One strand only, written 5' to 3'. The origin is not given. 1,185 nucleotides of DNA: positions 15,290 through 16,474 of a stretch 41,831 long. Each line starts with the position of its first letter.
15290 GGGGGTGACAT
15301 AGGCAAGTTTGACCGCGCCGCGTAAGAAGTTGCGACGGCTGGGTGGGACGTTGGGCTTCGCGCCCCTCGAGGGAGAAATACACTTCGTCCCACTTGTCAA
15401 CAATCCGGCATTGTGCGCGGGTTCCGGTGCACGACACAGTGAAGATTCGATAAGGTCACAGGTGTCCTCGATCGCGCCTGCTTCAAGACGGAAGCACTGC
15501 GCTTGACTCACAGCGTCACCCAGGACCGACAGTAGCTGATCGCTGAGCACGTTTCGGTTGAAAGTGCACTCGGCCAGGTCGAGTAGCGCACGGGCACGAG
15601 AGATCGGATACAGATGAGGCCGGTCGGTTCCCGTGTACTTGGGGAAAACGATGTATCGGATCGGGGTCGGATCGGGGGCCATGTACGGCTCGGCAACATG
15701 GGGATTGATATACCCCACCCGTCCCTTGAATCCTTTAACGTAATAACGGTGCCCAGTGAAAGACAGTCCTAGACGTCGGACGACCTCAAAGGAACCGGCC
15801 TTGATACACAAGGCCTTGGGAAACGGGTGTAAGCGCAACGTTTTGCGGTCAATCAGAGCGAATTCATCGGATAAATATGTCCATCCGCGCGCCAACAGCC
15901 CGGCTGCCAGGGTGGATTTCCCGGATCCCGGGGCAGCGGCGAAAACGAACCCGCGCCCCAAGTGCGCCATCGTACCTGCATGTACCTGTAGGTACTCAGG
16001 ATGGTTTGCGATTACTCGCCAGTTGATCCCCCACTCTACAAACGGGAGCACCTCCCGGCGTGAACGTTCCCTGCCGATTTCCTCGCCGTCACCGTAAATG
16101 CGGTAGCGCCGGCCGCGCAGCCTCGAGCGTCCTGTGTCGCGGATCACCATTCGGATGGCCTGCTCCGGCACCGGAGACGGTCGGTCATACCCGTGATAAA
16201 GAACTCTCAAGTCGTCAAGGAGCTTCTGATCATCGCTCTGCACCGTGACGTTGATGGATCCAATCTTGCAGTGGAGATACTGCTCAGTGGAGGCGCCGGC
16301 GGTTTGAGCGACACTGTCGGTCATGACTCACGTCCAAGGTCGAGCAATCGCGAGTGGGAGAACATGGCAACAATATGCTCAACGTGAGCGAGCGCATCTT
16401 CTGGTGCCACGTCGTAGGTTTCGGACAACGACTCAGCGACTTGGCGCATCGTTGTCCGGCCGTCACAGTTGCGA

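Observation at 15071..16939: Stand-alone PqqD-type RRE plus HprK-like kinase cassette with candidate peptide substrates and no other maturase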

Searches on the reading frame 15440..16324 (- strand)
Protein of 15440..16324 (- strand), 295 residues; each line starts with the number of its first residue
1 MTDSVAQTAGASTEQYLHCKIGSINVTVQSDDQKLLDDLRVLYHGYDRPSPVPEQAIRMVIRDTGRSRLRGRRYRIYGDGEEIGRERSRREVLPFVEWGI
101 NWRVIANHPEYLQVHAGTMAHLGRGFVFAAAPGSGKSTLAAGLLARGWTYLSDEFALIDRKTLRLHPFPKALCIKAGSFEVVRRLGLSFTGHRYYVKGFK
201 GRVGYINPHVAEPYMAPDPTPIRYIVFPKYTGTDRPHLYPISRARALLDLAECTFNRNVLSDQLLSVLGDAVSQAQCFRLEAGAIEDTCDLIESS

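Call 68: search_dna_similar(query=window:15440-16324:-, collection=plasmids, mode=protein, max_evalue=0.001, max_rows=15)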
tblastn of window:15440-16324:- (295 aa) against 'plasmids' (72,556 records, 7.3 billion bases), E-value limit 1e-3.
Records with a match: 17; places in all: 17; records where one place covers at least 80% of the query: 0.
Best place of each record, by identity: <60% 17.
By first word of the organism name: Rhizobium 6; Ensifer 4; Vibrio 3; Parasedimentitalea 1; Mesorhizobium 1; Sphingomonas 1; Sinorhizobium 1.
By predicted mobility (MOB-suite, as given by PLSDB): non-mobilizable 16; conjugative 1.
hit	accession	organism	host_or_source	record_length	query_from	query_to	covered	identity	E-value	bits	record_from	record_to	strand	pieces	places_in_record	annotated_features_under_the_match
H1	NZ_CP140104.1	Vibrio alfacsensis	Scophthalmus maximus,intestinal tract ...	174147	95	291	67%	31.5%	8e-23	105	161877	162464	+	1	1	HprK-related kinase A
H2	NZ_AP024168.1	Vibrio alfacsensis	-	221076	95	291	67%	31.5%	8e-23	105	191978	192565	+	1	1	HprK-related kinase A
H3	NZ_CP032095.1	Vibrio alfacsensis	Solea senegalensis,whole ...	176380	96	261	56%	34.3%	8e-23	105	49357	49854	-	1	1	HprK-related kinase A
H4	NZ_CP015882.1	Ensifer adhaerens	silty clay loam soil (pH 6.1)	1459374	92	293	68%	27.1%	2e-5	53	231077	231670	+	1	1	none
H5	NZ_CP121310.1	Ensifer adhaerens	bacterial colony,soil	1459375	92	293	68%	27.1%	2e-5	53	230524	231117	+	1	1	none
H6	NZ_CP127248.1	Parasedimentitalea psychrophila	single cell, bacteria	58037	92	293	68%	24.0%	4e-6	56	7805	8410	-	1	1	hypothetical protein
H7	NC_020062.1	Rhizobium tropici CIAT 899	Phaseolus vulgaris root nodule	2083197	124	292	57%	28.5%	2e-6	57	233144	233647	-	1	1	record has no annotation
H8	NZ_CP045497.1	Mesorhizobium sp. INR15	pure culture,nutrient broth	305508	96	230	46%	34.8%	2e-9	66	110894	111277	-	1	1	hypothetical protein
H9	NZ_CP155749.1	Sphingomonas parapaucimobilis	Chinese cabbage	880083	97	230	45%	33.6%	2e-10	69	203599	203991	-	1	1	HprK-related kinase A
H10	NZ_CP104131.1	Sinorhizobium sp. K101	Phaseolus vulgaris,cell ...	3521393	93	258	56%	26.5%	6e-4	49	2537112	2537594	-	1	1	none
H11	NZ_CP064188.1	Rhizobium sp. 007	Onobrychis viciifolia,cell culture,root ...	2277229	104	281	60%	24.6%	2e-5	54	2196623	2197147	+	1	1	none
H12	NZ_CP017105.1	Rhizobium gallicum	Phaseolus vulgaris,Whole ...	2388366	104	281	60%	24.6%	2e-5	54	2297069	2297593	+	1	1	none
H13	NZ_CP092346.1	Rhizobium gallicum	Phaseolus vulgaris,Cell culture,nodule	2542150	104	281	60%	24.6%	2e-5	53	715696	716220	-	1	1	none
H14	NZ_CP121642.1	Rhizobium sp. CC1099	Onobrychis viciifolia,cell culture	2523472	104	281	60%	24.6%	2e-5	53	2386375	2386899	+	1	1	none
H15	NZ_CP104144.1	Rhizobium sullae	Sulla coronaria,cell culture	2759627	104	269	56%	25.3%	7e-5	52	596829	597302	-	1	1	record has no annotation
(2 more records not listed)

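Call 69: get_annotated_region(hit=H1, flank=7000)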
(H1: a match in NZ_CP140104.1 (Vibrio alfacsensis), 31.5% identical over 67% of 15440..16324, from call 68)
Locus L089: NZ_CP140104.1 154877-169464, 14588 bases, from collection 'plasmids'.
description: Vibrio alfacsensis strain VA-1 plasmid plas1, complete sequence
organism: Vibrio alfacsensis (NCBI taxid 1074311)
taxonomy: Bacteria; Pseudomonadota; Gammaproteobacteria; Vibrionales; Vibrionaceae; Vibrio; Vibrio alfacsensis
host: -; source: Scophthalmus maximus,intestinal tract of diseased ultured adult turbot from a factory breeding base; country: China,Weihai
typing (MOB-suite, as given by PLSDB): non-mobilizable
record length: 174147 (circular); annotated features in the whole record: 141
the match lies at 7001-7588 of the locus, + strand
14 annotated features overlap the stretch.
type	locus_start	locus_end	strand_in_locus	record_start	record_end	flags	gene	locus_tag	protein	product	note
CDS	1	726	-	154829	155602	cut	-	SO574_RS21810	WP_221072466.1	enoyl-CoA hydratase family protein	-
CDS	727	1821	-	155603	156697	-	-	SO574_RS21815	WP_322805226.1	nitronate monooxygenase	-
CDS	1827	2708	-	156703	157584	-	-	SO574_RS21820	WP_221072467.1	enoyl-CoA hydratase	-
CDS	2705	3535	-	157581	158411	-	-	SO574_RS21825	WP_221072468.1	hypothetical protein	-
CDS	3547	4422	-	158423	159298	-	-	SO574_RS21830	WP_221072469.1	CoA-transferase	-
CDS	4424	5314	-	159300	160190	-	-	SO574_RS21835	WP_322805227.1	VOC family protein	-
CDS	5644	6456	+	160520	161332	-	-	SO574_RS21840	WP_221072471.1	hypothetical protein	-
CDS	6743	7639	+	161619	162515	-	-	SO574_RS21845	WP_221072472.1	HprK-related kinase A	-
CDS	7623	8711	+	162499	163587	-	-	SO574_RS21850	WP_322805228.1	nucleotidyltransferase family protein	-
CDS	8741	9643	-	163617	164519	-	-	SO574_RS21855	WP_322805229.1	EamA family transporter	-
CDS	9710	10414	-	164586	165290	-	phnR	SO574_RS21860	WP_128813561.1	phosphonate utilization transcriptional regulator PhnR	GO:0006355 - regulation of DNA-templated transcription [Evidence IEA]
CDS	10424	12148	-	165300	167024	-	-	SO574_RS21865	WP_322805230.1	putative 2-aminoethylphosphonate ABC transporter permease subunit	GO:0033223 - 2-aminoethylphosphonate transport [Evidence IEA]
CDS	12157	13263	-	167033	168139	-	-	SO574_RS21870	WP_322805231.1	putative 2-aminoethylphosphonate ABC transporter ATP-binding protein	GO:0033223 - 2-aminoethylphosphonate transport [Evidence IEA]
CDS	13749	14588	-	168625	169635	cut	-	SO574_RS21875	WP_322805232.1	putative 2-aminoethylphosphonate ABC transporter substrate-binding protein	GO:0033223 - 2-aminoethylphosphonate transport [Evidence IEA]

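Call 70: get_annotated_region(hit=H9, flank=7000)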
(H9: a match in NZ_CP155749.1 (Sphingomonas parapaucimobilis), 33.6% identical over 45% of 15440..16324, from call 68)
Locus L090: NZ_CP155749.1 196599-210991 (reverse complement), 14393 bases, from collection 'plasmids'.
description: Sphingomonas parapaucimobilis strain YK209 plasmid unnamed1, complete sequence
organism: Sphingomonas parapaucimobilis (NCBI taxid 28213)
taxonomy: Bacteria; Pseudomonadota; Alphaproteobacteria; Sphingomonadales; Sphingomonadaceae; Sphingomonas; Sphingomonas parapaucimobilis
host: -; source: Chinese cabbage; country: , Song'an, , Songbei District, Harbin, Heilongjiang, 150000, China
typing (MOB-suite, as given by PLSDB): non-mobilizable
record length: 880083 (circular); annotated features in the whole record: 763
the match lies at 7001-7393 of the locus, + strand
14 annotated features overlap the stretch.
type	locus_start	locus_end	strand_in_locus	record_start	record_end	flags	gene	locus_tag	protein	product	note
CDS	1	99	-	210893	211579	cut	phoU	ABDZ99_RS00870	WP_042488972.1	phosphate signaling complex protein PhoU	GO:0006817 - phosphate ion transport [Evidence IEA]; GO:0051049 - regulation of transport [Evidence IEA]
CDS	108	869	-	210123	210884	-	pstB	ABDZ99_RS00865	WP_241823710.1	phosphate ABC transporter ATP-binding protein PstB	GO:0006817 - phosphate ion transport [Evidence IEA]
CDS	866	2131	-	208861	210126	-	pstA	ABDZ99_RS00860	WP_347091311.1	phosphate ABC transporter permease PstA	GO:0006817 - phosphate ion transport [Evidence IEA]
CDS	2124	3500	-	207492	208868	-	pstC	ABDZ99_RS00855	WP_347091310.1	phosphate ABC transporter permease subunit PstC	GO:0006817 - phosphate ion transport [Evidence IEA]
CDS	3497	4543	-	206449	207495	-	-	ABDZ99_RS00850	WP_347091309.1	substrate-binding domain-containing protein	-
CDS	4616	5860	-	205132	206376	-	-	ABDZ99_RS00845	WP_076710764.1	ATP-binding protein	-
CDS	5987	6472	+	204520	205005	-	-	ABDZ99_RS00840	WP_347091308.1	hypothetical protein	-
CDS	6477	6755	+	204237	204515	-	-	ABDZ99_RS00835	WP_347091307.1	HPr-rel-A system PqqD family peptide chaperone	-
CDS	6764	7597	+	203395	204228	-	-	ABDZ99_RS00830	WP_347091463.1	HprK-related kinase A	-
CDS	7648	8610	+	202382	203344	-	-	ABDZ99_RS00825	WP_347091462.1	nucleotidyltransferase family protein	-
CDS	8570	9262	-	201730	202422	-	-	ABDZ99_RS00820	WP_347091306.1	HAD-IA family hydrolase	GO:0008152 - metabolic process [Evidence IEA]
CDS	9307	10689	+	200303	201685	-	glmU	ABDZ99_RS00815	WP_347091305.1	bifunctional UDP-N-acetylglucosamine diphosphorylase/glucosamine-1-phosphate N-acetyltransferase GlmU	GO:0000902 - cell morphogenesis [Evidence IEA]; GO:0009252 - peptidoglycan biosynthetic process [Evidence IEA]; ...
CDS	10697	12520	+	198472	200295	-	glmS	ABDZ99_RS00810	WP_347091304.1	glutamine--fructose-6-phosphate transaminase (isomerizing)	GO:0006040 - amino sugar metabolic process [Evidence IEA]; GO:0009252 - peptidoglycan biosynthetic process [Evidence ...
CDS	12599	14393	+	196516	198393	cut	-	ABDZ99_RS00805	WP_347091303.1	EAL domain-containing protein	-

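Call 72: get_annotated_region(hit=H8, flank=5000)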
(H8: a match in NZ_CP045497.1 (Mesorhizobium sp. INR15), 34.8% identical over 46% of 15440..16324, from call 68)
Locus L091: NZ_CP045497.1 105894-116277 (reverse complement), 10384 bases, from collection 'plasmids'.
description: Mesorhizobium sp. INR15 plasmid unnamed1
organism: Mesorhizobium sp. INR15 (NCBI taxid 2654248)
taxonomy: Bacteria; Pseudomonadota; Alphaproteobacteria; Hyphomicrobiales; Phyllobacteriaceae; Mesorhizobium; Mesorhizobium sp. INR15
host: -; source: pure culture,nutrient broth; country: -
typing (MOB-suite, as given by PLSDB): non-mobilizable
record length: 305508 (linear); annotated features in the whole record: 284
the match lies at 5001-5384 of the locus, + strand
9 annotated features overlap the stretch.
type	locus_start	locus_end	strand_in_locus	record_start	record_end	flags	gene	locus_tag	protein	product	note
CDS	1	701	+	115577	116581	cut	-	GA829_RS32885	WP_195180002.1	ABC transporter permease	-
CDS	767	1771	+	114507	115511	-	-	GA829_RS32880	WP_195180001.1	rhamnose ABC transporter substrate-binding protein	-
CDS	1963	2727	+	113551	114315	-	-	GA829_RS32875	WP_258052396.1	glutamine amidotransferase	-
CDS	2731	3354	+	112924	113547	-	-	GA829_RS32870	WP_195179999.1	nucleoside/nucleotide kinase family protein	-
CDS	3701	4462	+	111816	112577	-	-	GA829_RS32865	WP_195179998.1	hypothetical protein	-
CDS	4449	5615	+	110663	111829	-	-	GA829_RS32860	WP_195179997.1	hypothetical protein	-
CDS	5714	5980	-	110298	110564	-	-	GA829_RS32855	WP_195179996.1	hypothetical protein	-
CDS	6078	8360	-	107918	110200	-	-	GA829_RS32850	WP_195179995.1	DUF6165 family protein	-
CDS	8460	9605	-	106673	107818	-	-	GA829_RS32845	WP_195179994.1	nucleotidyltransferase family protein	-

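Call 73: get_annotated_region(hit=H6, flank=5000)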
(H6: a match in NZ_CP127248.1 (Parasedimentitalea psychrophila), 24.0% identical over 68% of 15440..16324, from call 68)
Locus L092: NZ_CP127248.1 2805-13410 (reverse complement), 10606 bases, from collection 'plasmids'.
description: Parasedimentitalea psychrophila strain QS115 plasmid pQS-1, complete sequence
organism: Parasedimentitalea psychrophila (NCBI taxid 2997337)
taxonomy: Bacteria; Pseudomonadota; Alphaproteobacteria; Rhodobacterales; Paracoccaceae; Parasedimentitalea; Parasedimentitalea psychrophila
host: -; source: single cell, bacteria; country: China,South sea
typing (MOB-suite, as given by PLSDB): non-mobilizable
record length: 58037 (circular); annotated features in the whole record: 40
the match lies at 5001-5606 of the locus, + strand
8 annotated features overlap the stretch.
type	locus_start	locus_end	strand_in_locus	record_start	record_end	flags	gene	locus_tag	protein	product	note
CDS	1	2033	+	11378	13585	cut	-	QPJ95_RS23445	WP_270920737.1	right-handed parallel beta-helix repeat-containing protein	-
CDS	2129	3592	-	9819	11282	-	-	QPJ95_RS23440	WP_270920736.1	lipopolysaccharide biosynthesis protein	-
CDS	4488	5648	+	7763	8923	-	-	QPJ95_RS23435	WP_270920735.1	hypothetical protein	-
CDS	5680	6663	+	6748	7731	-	-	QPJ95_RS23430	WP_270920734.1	nucleotidyltransferase family protein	-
CDS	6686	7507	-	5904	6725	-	-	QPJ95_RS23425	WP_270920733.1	hypothetical protein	-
CDS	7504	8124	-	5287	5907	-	-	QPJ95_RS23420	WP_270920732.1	hypothetical protein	-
CDS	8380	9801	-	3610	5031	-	-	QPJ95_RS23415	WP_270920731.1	efflux transporter outer membrane subunit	GO:0006810 - transport [Evidence IEA]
CDS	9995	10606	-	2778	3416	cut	-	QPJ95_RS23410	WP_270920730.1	response regulator transcription factor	GO:0000160 - phosphorelay signal transduction system [Evidence IEA]; GO:0006355 - regulation of DNA-templated ...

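Call 74: get_annotated_region(hit=H4, flank=5000)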
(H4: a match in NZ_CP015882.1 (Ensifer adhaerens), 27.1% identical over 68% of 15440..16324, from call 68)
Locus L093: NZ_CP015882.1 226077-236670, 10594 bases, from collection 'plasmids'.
description: Ensifer adhaerens strain Casida A plasmid pCasidaAB, complete sequence
organism: Ensifer adhaerens (NCBI taxid 106592)
taxonomy: Bacteria; Pseudomonadota; Alphaproteobacteria; Hyphomicrobiales; Rhizobiaceae; Ensifer; Ensifer adhaerens
host: -; source: silty clay loam soil (pH 6.1); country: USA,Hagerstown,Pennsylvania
typing (MOB-suite, as given by PLSDB): non-mobilizable; mating-pair formation MPF_T
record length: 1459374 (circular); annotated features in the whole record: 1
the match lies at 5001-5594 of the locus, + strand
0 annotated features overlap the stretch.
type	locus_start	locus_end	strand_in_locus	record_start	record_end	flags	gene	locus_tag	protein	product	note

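Call 75: get_annotated_region(hit=H11, flank=5000)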
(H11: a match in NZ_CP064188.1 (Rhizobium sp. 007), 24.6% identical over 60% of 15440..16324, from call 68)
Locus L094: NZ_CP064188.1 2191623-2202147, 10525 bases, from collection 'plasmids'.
description: Rhizobium sp. 007 plasmid unnamed1
organism: Rhizobium sp. 007 (NCBI taxid 2785056)
taxonomy: Bacteria; Pseudomonadota; Alphaproteobacteria; Hyphomicrobiales; Rhizobiaceae; Rhizobium; Rhizobium sp. 007
host: -; source: Onobrychis viciifolia,cell culture,root nodule; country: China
typing (MOB-suite, as given by PLSDB): non-mobilizable
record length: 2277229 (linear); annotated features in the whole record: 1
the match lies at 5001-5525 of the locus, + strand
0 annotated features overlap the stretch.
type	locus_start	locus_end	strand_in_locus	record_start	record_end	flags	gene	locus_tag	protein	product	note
